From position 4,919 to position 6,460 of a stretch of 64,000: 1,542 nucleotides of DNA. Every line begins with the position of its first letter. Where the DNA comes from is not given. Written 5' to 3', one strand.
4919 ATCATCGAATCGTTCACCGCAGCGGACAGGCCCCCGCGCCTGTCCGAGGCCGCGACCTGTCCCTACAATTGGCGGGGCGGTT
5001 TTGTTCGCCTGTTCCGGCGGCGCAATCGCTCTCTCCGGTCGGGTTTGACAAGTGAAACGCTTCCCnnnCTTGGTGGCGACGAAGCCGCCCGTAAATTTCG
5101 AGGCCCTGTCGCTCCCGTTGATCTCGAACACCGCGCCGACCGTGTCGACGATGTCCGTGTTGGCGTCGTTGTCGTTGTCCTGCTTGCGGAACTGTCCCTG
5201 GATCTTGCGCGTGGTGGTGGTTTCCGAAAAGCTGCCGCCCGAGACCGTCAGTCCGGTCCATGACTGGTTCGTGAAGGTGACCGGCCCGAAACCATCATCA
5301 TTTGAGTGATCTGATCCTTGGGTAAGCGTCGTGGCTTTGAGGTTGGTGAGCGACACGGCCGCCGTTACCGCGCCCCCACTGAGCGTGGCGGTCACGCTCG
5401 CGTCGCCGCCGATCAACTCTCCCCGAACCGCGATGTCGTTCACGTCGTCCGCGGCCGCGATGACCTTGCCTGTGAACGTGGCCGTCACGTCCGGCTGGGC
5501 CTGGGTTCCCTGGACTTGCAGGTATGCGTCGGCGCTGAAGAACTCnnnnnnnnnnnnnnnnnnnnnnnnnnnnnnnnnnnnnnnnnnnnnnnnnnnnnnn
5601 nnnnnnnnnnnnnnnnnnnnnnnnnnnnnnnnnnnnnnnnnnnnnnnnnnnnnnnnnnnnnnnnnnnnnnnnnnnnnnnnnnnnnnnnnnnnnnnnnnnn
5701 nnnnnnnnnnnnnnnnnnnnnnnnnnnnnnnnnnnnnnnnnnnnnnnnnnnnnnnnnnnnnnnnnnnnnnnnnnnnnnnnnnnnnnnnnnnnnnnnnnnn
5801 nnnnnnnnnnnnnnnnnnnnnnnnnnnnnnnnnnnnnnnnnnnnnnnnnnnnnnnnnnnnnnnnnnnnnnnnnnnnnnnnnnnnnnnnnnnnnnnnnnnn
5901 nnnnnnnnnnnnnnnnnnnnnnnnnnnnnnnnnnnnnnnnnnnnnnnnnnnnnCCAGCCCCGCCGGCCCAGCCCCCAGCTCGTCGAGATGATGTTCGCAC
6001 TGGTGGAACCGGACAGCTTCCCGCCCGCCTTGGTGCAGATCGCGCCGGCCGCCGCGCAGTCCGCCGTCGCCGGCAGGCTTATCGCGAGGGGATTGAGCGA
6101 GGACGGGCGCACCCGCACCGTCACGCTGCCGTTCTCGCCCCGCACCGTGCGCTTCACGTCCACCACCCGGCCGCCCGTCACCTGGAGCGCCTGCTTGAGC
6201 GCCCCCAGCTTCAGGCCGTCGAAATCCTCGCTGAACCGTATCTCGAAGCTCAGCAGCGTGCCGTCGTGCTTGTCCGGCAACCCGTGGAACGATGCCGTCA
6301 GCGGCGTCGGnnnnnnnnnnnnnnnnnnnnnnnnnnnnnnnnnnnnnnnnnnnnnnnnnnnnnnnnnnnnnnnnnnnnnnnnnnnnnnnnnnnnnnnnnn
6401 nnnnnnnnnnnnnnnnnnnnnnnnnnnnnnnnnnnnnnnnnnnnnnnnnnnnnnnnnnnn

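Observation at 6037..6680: Cargo N-terminus is a recent tandem duplication of an uncharacterised ~95-aa domain separated by Pro/Glu-rich linkers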

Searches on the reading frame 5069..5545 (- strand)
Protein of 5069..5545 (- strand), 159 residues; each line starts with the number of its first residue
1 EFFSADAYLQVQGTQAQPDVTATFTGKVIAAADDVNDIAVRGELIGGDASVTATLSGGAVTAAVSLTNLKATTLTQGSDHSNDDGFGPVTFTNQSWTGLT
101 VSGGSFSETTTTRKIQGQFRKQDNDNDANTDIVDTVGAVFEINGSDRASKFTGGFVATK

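Call 71: search_solved_structures(query=A3, max_evalue=10, show_alignments=1)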
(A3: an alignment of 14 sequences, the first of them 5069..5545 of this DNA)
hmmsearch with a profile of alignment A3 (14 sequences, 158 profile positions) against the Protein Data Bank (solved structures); distinct sequences matched with E-value up to 10: 2.
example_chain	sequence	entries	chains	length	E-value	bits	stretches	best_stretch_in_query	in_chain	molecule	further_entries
8yvc_X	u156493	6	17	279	0.73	13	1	18-119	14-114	Carboxysome assembly protein CsoS2B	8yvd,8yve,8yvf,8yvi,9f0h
5ee2_A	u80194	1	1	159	2.4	11.3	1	73-152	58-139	Hemoglobin-haptoglobin-utilization protein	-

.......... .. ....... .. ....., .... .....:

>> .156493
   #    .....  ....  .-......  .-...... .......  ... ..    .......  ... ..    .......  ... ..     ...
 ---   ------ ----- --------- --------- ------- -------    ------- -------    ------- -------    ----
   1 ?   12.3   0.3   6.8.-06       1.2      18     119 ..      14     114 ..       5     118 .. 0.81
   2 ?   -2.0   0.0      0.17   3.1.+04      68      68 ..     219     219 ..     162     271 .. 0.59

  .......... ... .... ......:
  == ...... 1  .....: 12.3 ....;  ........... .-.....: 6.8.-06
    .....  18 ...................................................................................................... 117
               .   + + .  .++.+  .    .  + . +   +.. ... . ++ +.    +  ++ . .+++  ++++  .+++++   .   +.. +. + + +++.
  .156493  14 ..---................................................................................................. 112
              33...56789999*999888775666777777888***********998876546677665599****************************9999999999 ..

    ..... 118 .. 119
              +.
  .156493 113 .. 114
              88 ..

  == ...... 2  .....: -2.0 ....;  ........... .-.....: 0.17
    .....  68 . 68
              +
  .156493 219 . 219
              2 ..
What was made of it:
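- On Type 11 secretion (Slam-dependent) cargo: The PDB profile match to HpuA has E 2.4 (call 71).
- The PDB profile match to HpuA is not significant, E 2.4 (call 71).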

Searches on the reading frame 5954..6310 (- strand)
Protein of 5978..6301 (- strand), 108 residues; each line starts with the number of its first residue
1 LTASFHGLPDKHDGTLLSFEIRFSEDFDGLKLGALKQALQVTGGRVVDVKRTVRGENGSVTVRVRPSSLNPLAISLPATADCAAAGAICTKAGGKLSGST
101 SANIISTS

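Call 10: find_homologous_proteins(query=window:5978-6301:-, max_evalue=0.001)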
Query seq(108 aa) (108 aa): 7 proteins with E <= 0.001 among 18 candidates.
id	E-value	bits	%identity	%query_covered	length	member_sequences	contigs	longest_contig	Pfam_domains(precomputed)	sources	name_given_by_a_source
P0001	1.2e-34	136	64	96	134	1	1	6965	-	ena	-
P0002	2.1e-29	119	92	58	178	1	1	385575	-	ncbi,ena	-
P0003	1.1e-26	110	60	65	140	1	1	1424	-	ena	-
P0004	1.9e-12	65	44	96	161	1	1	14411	-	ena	-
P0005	7.2e-9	53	39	86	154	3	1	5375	-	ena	-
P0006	5.4e-5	41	38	88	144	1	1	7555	-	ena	-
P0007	1.0e-4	40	46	55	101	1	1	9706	-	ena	-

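Call 13: find_encoding_contigs(protein=P0002, flank=10000, max_places=4)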
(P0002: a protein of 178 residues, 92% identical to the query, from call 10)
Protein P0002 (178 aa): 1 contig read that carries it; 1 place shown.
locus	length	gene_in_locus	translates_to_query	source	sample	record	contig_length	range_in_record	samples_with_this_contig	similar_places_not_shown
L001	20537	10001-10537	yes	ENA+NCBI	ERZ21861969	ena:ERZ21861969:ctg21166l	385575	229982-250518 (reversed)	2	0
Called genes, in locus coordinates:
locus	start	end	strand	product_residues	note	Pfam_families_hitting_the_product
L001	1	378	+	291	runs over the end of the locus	PF02653:BPD_transp_2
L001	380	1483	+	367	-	PF02653:BPD_transp_2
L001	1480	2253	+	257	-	PF00005:ABC_tran, PF13304:AAA_21 (weak), PF12399:BCA_ABC_TP_C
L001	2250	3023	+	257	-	PF00005:ABC_tran, PF13304:AAA_21 (faint)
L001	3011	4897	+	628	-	PF00501:AMP-binding, PF23562:AMP-binding_C_3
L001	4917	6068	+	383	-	PF13433:Peripla_BP_5 (weak), PF13458:Peripla_BP_6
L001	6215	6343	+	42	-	-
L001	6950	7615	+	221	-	-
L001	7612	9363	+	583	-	PF03050:DDE_Tnp_IS66, PF13817:DDE_Tnp_IS66_C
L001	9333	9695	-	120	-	PF05717:TnpB_IS66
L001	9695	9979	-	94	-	-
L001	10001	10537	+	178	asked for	-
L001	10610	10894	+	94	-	-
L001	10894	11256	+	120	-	PF05717:TnpB_IS66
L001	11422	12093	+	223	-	-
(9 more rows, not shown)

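Call 45: predict_structure(alignment_id=A2)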
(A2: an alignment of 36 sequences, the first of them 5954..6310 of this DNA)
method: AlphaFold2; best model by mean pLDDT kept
length: 119 residues; sequences in the alignment: 36
mean_pLDDT: 92.3   pTM: 0.84
mean pLDDT of the five models: 92.3, 89.3, 86.8, 86.3, 85.7
residues with pLDDT >= 90: 103; 70-90: 7; 50-70: 5; < 50: 4
segments of 3 or more residues with pLDDT < 50: none
pLDDT, mean of each block of 10 residues (from residue 1): 91 96 97 96 98 96 98 97 94 94 95 53
secondary structure, 60 per line:
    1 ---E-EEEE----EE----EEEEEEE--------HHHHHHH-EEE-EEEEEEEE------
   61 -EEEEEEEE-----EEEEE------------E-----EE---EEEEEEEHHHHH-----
elements in order: E6-9 E20-26 H35-41 E43-45 E47-54 E62-69 E75-79 E103-109 H110-114
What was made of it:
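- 5972..6301 (-): Ig-like domain copy 2, aa 163-272. This is the full form with the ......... loop (Cys244 and Cys251). The domain-only AF2 model has pLDDT 92.3 and pTM 0.84 (call 45).
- On Bacterial Ig-like (beta-sandwich) domain: The model has pLDDT 92.3 with seven strands (call 45).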

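Call 48: fold_search(model_id=the predicted structure, library=pdb)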
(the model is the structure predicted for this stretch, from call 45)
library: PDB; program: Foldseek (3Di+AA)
matches with E <= 10: 1826; with E <= 0.001: 0
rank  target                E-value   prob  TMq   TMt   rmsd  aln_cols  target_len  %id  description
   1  4z7a                  4.4e-03  1.00  0.54  0.22   4.1       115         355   17  Structural and biochemical characterization of a non-functionally redundant M. tuberculosis (3,3) L,D-Transpeptidase, Ld (released 2015-09-02)
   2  4gsq                  4.6e-03  1.00  0.45  0.26   5.4       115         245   16  Structural basis for the inhibition of Mycobacterium tuberculosis L,D-transpeptidase by meropenem, a drug effective agai (released 2013-02-27)
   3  3tur_A                8.0e-03  1.00  0.47  0.26   4.9       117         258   16  Crystal Structure of M. tuberculosis LD-transpeptidase type 2 complexed with a peptidoglycan fragment (released 2012-12-05)
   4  4huc_A                8.0e-03  1.00  0.46  0.25   5.1       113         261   16  Crystal structure of LdtMt2, a L,D-transpeptidase from Mycobacterium tuberculosis: domain B and C (released 2012-12-12)
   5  5lb1_B                8.5e-03  0.99  0.44  0.24   5.5       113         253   17  Crystal structure of the Mycobacterium tuberculosis L,D-transpeptidase-2 (LdtMt2) BC-module with thionitrobenzoate (TN (released 2017-01-18)
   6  3vyo_B                9.0e-03  1.00  0.51  0.27   4.4       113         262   14  Crystal structure of Mycobacterium tuberculosis L,D-transpeptidase LdtMt2 N140 truncation mutant (resideus 140-408) (released 2013-06-19)
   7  3tur_B                9.5e-03  0.99  0.45  0.24   5.2       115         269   16  Crystal Structure of M. tuberculosis LD-transpeptidase type 2 complexed with a peptidoglycan fragment (released 2012-12-05)
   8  4huc_B                1.2e-02  0.99  0.47  0.25   5.0       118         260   15  Crystal structure of LdtMt2, a L,D-transpeptidase from Mycobacterium tuberculosis: domain B and C (released 2012-12-12)
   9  3vyo_A                1.3e-02  1.00  0.50  0.26   5.1       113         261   14  Crystal structure of Mycobacterium tuberculosis L,D-transpeptidase LdtMt2 N140 truncation mutant (resideus 140-408) (released 2013-06-19)
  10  4gsu_A                1.3e-02  1.00  0.46  0.24   4.9       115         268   15  Structural basis for the inhibition of Mycobacterium tuberculosis L,D-transpeptidase by meropenem, a drug effective ag (released 2013-02-27)
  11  3vyp_B                1.6e-02  0.99  0.47  0.25   4.7       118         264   16  Crystal structure of Mycobacterium tuberculosis L,D-transpeptidase LdtMt2-N140 adduct with meropenem (released 2013-06-19)
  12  4gsr                  1.6e-02  0.98  0.42  0.23   5.7       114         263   16  Structural basis for the inhibition of Mycobacterium tuberculosis L,D-transpeptidase by meropenem, a drug effective agai (released 2013-02-27)
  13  3tx4_A                1.7e-02  0.99  0.47  0.25   4.9       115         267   16  Crystal Structure of Mutant (C354A) M. tuberculosis LD-transpeptidase type 2 (released 2012-12-05)
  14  7a1c_A                1.7e-02  0.99  0.45  0.25   5.4       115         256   16  LdtMT2 with covalent adduct derived from N-Thio-beta-lactam 1a (released 2021-04-21)
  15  3u1q_A                1.9e-02  0.98  0.44  0.23   4.9       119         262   15  Crystal Structure of M. tuberculosis LD-transpeptidase type 2 with 2-Mercaptoethanol (released 2012-12-05)
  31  6tpb_MODEL_1_A        4.9e-02  0.97  0.45  0.52   4.7       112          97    9  NMR structure of the apo-form of Pseudomonas fluorescens CopC (released 2021-01-13)
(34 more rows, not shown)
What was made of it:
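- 5972..6301 (-): Best PDB fold matches are the bacterial Ig-like domains of LdtMt2 (call 48).
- On Bacterial Ig-like (beta-sandwich) domain: Top PDB matches are LdtMt2 Ig-like domains at prob 1.00, E 4e-3 and TM about 0.5 (call 48).
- CopC (6tpb) is among the fold matches, TM 0.45-0.52 (call 48).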

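Call 51: search_solved_structures(query=A2, max_evalue=10)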
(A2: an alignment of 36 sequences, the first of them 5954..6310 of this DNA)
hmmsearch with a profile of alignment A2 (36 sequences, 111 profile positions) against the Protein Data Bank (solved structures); distinct sequences matched with E-value up to 10: 1.
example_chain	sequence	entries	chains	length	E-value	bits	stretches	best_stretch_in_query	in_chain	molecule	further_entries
2yr1_A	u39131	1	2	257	1.7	11.6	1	49-88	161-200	3-dehydroquinate dehydratase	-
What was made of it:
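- Tried and rejected: Nothing significant (calls 51, 71).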

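Call 61: find_homologous_proteins(query=A2, max_evalue=0.000001)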
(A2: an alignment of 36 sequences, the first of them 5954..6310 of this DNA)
Query A2 (36 sequences) (119 aa, profile of the alignment): 306 proteins with E <= 0.000001 among 8000 candidates; the best 120 are listed.
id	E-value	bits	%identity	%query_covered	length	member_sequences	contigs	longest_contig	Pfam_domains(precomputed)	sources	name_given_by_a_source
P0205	1.7e-64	232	60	87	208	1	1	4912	-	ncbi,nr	ncbi:MAG: hypothetical protein OXP08_11835, partial [bacterium]|nr:hypothetical protein [bacterium]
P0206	3.7e-59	215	38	82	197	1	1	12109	-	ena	-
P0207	1.9e-58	213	46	82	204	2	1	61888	-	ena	-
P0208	1.3e-56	207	44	84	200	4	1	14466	-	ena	-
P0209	5.1e-54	199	43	82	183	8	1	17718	-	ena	-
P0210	5.8e-54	198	42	82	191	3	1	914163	-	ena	-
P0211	8.5e-54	198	44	84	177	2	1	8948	PF19078.7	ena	-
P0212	9.1e-54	198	43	84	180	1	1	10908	PF19078.7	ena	-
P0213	1.7e-52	194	41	83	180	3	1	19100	-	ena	-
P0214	2.1e-52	193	42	83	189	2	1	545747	-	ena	-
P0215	1.8e-48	181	41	85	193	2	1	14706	-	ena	-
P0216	4.0e-48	180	40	87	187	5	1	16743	-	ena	-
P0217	8.0e-48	179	45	77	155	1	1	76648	-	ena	-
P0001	9.6e-47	175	62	97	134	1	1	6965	-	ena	-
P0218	1.4e-46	175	43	78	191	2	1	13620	-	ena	-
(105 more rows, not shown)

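Call 75: search_protein_families(library=pfam, alignment_id=A2, max_evalue=5)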
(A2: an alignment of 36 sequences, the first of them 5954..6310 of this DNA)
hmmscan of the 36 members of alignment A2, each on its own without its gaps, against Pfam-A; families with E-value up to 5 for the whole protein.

A. member 1, window:5954-6310:- (119 aa): 0 families

B. families by the number of members that match (of 36 scanned): 17 families
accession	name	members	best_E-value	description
PF24156.1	DUF7407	2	0.00089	Domain of unknown function (DUF7407)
PF14999.11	Shadoo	2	0.0018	Shadow of prion protein, neuroprotective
PF11578.13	DUF3237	1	0.042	Protein of unknown function (DUF3237)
PF20248.3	DUF6603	1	0.064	Family of unknown function (DUF6603)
PF23487.1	Ig_TMEM132_6th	1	0.095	TMEM132 sixth domain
PF25309.1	ELLD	1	0.1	Endolysin-like domain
PF19078.6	Big_12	1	0.11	Bacterial Ig-like domain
PF19926.4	DUF6389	1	0.12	Family of unknown function (DUF6389)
PF06280.18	fn3_5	1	0.13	Fn3-like domain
PF05506.17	PLipase_C_C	1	0.13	Bacterial phospholipase C, C-terminal domain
PF24690.1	NTCP5_P3_N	1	0.13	NTCP5/P3 N-terminal domain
PF23667.1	CUB_CDCP1_1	1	0.14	CDCP1 CUB domain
PF22764.1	E217_Gp32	1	0.15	Tail fiber protein gp32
PF03944.20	Endotoxin_C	1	0.21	delta endotoxin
PF22952.2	KH_11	1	0.25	Eukaryotic type KH-domain (KH-domain type I)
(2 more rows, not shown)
